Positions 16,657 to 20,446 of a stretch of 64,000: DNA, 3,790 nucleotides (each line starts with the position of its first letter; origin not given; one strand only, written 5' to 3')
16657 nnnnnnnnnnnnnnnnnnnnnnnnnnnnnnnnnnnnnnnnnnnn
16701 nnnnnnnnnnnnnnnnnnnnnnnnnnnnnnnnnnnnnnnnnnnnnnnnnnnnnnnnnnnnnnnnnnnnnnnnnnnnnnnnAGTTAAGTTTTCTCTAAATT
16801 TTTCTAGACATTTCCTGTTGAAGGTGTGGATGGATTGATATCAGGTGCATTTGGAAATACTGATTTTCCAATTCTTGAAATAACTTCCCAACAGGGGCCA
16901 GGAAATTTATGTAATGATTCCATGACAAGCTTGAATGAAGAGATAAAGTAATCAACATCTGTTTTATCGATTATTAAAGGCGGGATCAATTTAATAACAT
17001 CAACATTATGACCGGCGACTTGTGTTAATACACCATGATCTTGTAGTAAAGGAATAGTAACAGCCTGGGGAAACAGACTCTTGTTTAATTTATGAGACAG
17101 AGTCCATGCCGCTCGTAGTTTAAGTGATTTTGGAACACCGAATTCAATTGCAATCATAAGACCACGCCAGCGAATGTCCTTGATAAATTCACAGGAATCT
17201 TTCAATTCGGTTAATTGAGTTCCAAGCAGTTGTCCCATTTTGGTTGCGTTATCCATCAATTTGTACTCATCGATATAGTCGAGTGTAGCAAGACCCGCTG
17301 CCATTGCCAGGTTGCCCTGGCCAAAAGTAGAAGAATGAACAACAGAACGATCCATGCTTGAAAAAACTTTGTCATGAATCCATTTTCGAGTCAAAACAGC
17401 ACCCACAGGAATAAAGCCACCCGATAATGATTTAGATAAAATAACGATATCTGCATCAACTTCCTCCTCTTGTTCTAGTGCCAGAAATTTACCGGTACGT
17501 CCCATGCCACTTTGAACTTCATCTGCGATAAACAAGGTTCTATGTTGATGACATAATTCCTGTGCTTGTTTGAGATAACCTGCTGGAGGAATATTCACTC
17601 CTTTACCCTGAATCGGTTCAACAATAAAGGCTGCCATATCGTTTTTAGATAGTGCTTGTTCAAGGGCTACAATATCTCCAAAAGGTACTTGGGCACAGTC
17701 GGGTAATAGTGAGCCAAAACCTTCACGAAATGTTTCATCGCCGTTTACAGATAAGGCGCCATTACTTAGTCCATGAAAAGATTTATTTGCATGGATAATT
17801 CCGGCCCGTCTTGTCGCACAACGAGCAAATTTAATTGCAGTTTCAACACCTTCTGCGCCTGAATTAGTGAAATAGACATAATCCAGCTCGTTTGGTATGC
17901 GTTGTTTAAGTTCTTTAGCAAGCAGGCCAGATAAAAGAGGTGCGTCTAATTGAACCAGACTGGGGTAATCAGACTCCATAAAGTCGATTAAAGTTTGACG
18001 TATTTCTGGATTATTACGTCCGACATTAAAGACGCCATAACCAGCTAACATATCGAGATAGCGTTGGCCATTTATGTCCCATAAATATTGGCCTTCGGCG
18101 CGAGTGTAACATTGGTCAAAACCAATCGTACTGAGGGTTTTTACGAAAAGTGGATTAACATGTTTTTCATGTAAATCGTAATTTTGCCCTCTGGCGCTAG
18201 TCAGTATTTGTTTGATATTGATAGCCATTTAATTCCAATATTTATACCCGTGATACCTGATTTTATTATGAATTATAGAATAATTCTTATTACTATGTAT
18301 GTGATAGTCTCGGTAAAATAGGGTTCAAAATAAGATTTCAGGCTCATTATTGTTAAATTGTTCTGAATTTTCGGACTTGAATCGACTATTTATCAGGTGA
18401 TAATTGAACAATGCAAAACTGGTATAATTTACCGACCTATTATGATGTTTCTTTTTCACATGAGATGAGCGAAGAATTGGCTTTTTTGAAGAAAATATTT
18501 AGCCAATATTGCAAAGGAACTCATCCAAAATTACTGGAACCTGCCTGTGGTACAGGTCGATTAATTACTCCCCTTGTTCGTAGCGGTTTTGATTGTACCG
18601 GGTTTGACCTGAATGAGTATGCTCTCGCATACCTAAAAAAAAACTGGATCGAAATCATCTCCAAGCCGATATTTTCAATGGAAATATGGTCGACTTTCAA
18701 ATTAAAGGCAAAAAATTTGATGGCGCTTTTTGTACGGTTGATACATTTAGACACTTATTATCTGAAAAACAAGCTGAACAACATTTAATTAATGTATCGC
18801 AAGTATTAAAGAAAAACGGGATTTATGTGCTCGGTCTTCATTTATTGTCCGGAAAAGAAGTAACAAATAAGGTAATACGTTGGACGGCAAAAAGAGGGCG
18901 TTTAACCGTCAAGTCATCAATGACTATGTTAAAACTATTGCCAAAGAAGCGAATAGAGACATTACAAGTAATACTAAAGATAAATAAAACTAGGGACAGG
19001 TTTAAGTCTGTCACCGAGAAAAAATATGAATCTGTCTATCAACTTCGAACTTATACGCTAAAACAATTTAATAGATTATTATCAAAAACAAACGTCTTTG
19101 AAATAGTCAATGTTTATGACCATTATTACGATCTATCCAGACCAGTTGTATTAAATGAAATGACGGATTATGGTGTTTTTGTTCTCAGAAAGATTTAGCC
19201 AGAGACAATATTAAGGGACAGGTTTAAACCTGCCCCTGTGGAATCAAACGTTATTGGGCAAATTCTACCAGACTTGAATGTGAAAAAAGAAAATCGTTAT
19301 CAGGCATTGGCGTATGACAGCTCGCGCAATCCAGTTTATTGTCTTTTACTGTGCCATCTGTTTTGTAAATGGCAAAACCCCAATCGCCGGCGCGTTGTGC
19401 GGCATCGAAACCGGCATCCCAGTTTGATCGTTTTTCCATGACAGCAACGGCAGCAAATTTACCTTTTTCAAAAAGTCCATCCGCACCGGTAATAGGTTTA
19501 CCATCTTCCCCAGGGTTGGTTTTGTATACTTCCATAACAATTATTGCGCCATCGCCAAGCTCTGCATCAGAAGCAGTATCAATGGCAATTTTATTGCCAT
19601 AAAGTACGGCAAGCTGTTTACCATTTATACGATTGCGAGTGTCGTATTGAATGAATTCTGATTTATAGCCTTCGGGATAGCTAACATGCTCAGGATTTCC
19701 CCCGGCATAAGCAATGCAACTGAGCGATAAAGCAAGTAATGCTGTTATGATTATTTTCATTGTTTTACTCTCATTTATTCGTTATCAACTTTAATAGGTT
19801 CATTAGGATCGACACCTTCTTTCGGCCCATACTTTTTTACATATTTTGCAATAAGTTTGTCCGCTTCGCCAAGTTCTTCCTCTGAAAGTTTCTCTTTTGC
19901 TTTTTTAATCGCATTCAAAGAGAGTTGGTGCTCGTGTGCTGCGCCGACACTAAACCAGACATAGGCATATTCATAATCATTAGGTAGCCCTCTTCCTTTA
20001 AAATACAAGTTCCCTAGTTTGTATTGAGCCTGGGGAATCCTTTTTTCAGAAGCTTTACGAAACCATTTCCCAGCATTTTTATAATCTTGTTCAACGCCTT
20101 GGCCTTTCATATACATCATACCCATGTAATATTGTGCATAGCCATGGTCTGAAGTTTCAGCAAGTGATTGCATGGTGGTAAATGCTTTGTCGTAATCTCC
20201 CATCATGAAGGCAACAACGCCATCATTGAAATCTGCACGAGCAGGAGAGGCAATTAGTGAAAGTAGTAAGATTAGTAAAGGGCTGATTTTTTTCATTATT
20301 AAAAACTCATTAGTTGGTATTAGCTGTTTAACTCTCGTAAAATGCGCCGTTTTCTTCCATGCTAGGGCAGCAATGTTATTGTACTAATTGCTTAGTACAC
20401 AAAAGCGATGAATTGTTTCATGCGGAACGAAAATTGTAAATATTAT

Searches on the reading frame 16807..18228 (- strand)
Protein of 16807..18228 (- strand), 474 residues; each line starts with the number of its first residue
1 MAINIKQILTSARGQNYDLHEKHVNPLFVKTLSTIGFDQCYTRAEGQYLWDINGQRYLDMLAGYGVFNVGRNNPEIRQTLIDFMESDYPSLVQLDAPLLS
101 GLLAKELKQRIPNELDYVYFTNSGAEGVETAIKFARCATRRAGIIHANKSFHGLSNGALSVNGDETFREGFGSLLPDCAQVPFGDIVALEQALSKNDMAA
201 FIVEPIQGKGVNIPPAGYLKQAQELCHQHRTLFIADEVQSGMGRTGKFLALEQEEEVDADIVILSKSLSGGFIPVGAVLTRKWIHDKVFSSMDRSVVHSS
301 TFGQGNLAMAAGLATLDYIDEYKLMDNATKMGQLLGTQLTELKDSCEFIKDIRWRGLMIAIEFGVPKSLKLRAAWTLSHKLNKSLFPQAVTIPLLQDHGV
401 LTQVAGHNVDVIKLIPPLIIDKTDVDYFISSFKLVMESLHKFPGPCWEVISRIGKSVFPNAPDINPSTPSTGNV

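Call 22: search_protein_families(library=pfam, proteins=[window:16807-18228:-], max_evalue=0.001)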
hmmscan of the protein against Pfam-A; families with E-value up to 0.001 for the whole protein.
window:16807-18228:- (474 aa): 1 family
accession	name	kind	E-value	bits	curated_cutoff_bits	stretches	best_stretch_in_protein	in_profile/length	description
PF00202.27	Aminotran_3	-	1e-87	294.9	30.5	1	40-434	12-401/403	Aminotransferase class-III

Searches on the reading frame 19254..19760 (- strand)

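Call 22: search_protein_families(library=pfam, proteins=[window:19254-19760:-], max_evalue=0.001)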
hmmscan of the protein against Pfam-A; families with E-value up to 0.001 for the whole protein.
window:19254-19760:- (169 aa): 1 family
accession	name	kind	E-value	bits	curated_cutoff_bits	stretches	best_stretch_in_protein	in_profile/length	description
PF16694.10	Cytochrome_P460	-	6.8e-23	81.9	27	1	29-160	1-125/125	Cytochrome P460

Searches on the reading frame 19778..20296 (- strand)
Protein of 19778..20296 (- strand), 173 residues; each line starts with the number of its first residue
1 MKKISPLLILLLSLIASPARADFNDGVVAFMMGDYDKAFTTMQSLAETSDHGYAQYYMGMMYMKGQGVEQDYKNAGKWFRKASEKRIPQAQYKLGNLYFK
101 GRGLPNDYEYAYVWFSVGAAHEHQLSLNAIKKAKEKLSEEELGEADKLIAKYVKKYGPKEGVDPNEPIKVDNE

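Call 22: search_protein_families(library=pfam, proteins=[window:19778-20296:-], max_evalue=0.001)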
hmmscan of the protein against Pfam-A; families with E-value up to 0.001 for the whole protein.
window:19778-20296:- (173 aa): 1 family
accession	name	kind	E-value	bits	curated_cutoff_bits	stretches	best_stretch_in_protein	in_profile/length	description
PF08238.18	Sel1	-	8.5e-17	61.4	30.7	2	53-85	2-34/36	Sel1 repeat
